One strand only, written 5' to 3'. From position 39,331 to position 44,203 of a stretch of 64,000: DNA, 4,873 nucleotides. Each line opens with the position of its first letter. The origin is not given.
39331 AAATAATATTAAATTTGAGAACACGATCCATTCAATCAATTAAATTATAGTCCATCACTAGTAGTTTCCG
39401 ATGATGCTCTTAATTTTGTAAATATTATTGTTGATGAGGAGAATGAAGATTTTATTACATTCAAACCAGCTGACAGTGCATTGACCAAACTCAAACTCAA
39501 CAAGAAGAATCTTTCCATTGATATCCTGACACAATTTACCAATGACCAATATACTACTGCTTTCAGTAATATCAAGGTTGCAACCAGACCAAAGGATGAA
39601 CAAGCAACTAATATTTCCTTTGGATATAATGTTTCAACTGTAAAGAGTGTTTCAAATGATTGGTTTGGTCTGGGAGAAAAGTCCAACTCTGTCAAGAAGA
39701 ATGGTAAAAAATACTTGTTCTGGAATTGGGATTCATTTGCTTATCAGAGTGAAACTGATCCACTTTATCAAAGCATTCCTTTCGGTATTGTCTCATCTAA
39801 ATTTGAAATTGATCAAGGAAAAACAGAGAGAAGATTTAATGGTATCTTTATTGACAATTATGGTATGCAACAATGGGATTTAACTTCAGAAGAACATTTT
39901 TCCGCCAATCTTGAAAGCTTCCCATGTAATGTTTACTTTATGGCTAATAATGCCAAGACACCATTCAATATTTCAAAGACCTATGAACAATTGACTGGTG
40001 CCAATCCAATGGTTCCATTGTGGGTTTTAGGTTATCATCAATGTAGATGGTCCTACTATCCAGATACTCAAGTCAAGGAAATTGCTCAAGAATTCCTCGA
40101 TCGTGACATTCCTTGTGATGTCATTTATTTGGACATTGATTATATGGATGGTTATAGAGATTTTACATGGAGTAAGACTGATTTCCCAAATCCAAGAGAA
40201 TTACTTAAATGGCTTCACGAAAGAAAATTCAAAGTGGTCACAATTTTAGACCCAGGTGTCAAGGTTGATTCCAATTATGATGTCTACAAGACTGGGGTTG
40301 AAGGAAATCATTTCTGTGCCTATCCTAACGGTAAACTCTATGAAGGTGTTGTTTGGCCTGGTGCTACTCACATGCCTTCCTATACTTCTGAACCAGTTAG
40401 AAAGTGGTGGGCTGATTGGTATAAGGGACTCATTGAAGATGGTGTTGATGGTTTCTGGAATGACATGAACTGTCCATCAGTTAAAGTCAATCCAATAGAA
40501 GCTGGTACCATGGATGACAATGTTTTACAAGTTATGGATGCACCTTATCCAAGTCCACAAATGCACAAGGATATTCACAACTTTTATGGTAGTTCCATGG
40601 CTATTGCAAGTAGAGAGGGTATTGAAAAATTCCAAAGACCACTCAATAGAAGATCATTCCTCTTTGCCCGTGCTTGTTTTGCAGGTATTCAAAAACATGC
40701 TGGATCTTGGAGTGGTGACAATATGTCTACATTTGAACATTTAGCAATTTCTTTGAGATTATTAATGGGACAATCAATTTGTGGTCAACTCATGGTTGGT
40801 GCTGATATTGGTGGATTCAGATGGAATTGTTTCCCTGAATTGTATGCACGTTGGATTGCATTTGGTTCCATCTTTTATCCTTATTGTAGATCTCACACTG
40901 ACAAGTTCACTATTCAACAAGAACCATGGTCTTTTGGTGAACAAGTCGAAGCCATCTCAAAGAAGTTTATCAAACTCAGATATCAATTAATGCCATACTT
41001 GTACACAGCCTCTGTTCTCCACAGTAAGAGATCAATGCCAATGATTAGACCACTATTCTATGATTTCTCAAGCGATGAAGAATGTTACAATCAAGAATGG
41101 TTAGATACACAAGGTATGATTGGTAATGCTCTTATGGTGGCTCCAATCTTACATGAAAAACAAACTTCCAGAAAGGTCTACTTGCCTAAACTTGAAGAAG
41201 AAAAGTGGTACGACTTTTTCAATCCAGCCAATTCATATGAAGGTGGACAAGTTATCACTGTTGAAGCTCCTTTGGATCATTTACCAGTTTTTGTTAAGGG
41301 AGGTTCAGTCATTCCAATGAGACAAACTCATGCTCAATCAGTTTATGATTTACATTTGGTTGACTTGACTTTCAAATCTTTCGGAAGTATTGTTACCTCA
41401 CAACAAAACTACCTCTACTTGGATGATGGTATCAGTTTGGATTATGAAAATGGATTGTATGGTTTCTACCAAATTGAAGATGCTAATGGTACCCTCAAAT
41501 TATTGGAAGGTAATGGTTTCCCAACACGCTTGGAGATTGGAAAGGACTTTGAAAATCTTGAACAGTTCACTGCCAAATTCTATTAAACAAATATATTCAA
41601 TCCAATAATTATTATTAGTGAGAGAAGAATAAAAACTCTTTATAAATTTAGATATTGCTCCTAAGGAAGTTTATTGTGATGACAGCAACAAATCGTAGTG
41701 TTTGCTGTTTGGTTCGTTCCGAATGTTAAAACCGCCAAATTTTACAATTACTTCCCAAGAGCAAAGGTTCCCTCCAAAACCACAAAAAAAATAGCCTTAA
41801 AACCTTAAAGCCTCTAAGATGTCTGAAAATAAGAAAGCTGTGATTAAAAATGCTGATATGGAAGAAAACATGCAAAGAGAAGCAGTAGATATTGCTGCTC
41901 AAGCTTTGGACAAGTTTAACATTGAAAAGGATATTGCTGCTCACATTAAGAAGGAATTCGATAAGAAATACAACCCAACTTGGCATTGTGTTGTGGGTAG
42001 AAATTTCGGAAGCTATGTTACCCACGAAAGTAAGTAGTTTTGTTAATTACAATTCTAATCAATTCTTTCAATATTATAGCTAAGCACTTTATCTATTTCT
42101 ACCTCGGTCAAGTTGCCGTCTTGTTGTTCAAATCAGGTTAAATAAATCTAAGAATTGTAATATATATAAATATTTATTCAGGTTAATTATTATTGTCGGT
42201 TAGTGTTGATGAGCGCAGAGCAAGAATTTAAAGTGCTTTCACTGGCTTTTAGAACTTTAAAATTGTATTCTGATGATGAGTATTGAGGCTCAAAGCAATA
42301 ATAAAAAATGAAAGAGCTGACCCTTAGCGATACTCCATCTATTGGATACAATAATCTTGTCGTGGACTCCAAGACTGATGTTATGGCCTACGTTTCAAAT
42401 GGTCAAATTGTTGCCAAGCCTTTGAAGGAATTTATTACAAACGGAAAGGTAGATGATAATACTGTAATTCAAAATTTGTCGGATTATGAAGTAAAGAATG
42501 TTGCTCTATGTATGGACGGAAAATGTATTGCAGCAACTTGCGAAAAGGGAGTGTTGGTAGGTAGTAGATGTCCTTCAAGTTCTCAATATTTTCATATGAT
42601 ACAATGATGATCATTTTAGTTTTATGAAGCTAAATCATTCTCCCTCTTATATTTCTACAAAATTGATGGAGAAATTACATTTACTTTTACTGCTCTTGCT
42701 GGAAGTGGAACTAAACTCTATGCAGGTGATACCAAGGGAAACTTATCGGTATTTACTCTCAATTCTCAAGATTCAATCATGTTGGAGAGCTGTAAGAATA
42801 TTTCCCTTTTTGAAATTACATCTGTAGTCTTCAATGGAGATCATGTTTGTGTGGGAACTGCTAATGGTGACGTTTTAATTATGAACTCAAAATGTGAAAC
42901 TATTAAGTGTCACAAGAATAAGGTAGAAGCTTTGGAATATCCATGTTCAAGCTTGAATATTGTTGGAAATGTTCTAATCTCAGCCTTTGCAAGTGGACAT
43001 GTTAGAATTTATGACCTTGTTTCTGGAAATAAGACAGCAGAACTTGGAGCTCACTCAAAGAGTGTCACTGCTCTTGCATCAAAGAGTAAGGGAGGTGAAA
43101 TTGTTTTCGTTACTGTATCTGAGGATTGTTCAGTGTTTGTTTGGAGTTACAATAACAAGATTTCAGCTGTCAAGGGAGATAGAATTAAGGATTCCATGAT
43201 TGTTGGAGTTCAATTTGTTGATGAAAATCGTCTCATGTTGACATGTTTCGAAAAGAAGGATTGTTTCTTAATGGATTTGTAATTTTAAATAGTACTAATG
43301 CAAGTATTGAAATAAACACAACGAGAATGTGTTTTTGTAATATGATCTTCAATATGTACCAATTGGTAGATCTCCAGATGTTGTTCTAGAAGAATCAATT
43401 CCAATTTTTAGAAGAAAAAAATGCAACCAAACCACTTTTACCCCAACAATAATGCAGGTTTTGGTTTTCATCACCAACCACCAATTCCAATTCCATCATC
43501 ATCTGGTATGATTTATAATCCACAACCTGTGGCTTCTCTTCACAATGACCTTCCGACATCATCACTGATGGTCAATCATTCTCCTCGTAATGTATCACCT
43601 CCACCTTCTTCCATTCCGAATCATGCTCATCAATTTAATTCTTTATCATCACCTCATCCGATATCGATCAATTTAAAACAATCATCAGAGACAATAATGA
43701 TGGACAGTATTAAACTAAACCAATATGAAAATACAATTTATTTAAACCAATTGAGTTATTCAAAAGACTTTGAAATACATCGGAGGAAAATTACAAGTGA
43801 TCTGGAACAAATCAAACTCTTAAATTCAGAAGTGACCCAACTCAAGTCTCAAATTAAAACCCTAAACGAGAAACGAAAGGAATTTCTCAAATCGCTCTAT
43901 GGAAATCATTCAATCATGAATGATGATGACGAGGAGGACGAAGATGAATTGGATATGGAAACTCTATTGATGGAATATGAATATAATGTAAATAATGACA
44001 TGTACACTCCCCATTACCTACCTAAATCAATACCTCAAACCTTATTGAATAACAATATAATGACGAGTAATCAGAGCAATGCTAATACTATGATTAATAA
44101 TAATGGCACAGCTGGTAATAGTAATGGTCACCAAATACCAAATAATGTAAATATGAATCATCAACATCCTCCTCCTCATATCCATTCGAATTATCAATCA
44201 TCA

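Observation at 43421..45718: CtIP/Sae2/Ctp1 homolog recognisable only by its C-terminal CxxC-RHR module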

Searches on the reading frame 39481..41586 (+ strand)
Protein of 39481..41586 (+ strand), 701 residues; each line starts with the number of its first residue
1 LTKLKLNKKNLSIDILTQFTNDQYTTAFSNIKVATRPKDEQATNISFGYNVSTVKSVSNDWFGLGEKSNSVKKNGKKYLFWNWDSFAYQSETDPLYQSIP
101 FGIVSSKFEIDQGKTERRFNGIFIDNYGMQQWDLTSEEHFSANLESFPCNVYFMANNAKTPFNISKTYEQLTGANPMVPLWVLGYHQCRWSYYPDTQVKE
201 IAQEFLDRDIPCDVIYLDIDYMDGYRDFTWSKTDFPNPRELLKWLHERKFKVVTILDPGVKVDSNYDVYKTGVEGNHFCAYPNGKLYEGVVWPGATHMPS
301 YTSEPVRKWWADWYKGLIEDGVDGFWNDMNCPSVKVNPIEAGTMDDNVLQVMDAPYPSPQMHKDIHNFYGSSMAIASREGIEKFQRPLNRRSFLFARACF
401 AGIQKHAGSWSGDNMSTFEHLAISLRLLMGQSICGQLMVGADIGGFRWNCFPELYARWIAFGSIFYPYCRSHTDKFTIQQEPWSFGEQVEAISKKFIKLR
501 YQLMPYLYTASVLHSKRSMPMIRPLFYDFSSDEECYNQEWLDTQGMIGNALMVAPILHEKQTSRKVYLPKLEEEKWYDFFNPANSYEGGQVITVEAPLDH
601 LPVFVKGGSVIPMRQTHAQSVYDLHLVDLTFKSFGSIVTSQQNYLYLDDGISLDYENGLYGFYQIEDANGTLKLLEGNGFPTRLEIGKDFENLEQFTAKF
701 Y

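Call 38: search_protein_families(library=pfam, proteins=[window:39481-41586:+], max_evalue=0.001)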
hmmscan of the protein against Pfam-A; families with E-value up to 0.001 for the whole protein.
window:39481-41586:+ (701 aa): 3 families
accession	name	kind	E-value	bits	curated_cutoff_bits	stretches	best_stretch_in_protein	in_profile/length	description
PF01055.32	Glyco_hydro_31_2nd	-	1.2e-110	370.4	23.5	1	176-510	2-328/328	Glycosyl hydrolases family 31 TIM-barrel domain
PF21365.3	Glyco_hydro_31_3rd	-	9.5e-27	93.7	24.4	1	519-611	2-87/87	Glycosyl hydrolase family 31 C-terminal domain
PF13802.12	Gal_mutarotas_2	-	2.2e-13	51.3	27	1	4-107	60-167/184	Glycosyl hydrolase 31 N-terminal galactose mutarotase-like domain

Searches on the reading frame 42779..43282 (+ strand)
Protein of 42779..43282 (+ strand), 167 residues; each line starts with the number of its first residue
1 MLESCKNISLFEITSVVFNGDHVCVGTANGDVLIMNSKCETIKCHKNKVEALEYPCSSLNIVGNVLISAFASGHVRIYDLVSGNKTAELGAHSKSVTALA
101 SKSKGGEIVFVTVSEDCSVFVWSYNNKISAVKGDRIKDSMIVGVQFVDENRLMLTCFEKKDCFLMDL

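Call 38: search_protein_families(library=pfam, proteins=[window:42779-43282:+], max_evalue=0.001)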
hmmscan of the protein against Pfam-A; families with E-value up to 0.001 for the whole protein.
window:42779-43282:+ (167 aa): 21 families
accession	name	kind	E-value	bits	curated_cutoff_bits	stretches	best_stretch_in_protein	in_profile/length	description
PF25173.1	Beta-prop_WDR3_1st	-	4.8e-11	43.1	154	1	63-156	41-131/184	WDR3 first beta-propeller domain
PF25171.1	Beta-prop_WDR36-Utp21_1st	-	1.1e-09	38.5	80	1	21-155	121-253/266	WDR36/Utp21 first beta-propeller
PF24814.1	WD40_Prp19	-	6.4e-09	35.7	320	1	63-167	19-120/281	Prp19 WD40 domain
PF24807.1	WD40_CDC20-Fz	-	1.1e-08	35.2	200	1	12-127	53-167/292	CDC20/Fizzy WD40 domain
PF21031.3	WDR54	-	2.3e-08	34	26.6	1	49-149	208-313/334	WDR54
PF25174.1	Beta-prop_THOC3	-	3e-08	33.5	305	1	19-146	99-221/272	THOC3 beta-propeller domain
PF00400.38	WD40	-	3.3e-08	34.2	27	1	85-123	3-39/39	WD domain, G-beta repeat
PF23414.1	Beta-prop_EML_2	-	1.8e-07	31.2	90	1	16-100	45-131/266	Echinoderm microtubule-associated protein second beta-propeller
PF23410.3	Beta-prop_VPS8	-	3.4e-07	30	28.9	1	16-114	28-99/358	Vps8 beta-propeller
PF25168.1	Beta-prop_WDR36-Utp21_2nd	-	9.4e-07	28.9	84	1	43-166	104-226/335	WDR36/Utp21 second beta-propeller domain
PF25172.1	Beta-prop_WDR3_2nd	-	1.9e-06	27.8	140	1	13-128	2-113/293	WDR3 second beta-propeller domain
PF24796.1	WDR55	-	2.2e-06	27.3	200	1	13-153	56-195/296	WDR55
PF24782.2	WD40_MABP1-WDR62_2nd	-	5.8e-06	25.9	290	1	70-123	289-340/341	MABP1/WDR62 second WD40 domain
PF24817.1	WD40_WDHD1_1st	-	6.4e-06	26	109.9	1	12-132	48-165/291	WDHD1 first WD40 domain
PF23409.1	Beta-prop_EML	-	1.2e-05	25.4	88.2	0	72-156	40-128/267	Echinoderm microtubule-associated protein first beta-propeller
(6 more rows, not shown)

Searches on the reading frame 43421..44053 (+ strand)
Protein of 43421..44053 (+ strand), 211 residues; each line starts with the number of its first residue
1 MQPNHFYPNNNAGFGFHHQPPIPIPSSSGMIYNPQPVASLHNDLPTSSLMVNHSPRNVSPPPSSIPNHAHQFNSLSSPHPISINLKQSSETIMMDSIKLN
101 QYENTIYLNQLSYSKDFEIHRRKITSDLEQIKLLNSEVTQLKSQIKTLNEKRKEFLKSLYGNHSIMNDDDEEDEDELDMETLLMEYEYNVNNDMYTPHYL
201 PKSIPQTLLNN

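Call 5: search_protein_families(library=pfam, proteins=[window:43421-44053:+], max_evalue=10)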
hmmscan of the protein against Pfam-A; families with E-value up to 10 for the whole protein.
seq(211 aa): 1 family
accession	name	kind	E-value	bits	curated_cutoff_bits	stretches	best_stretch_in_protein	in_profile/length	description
PF06005.17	ZapB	-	0.06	14.3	31.5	1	123-156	12-45/71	Cell division protein ZapB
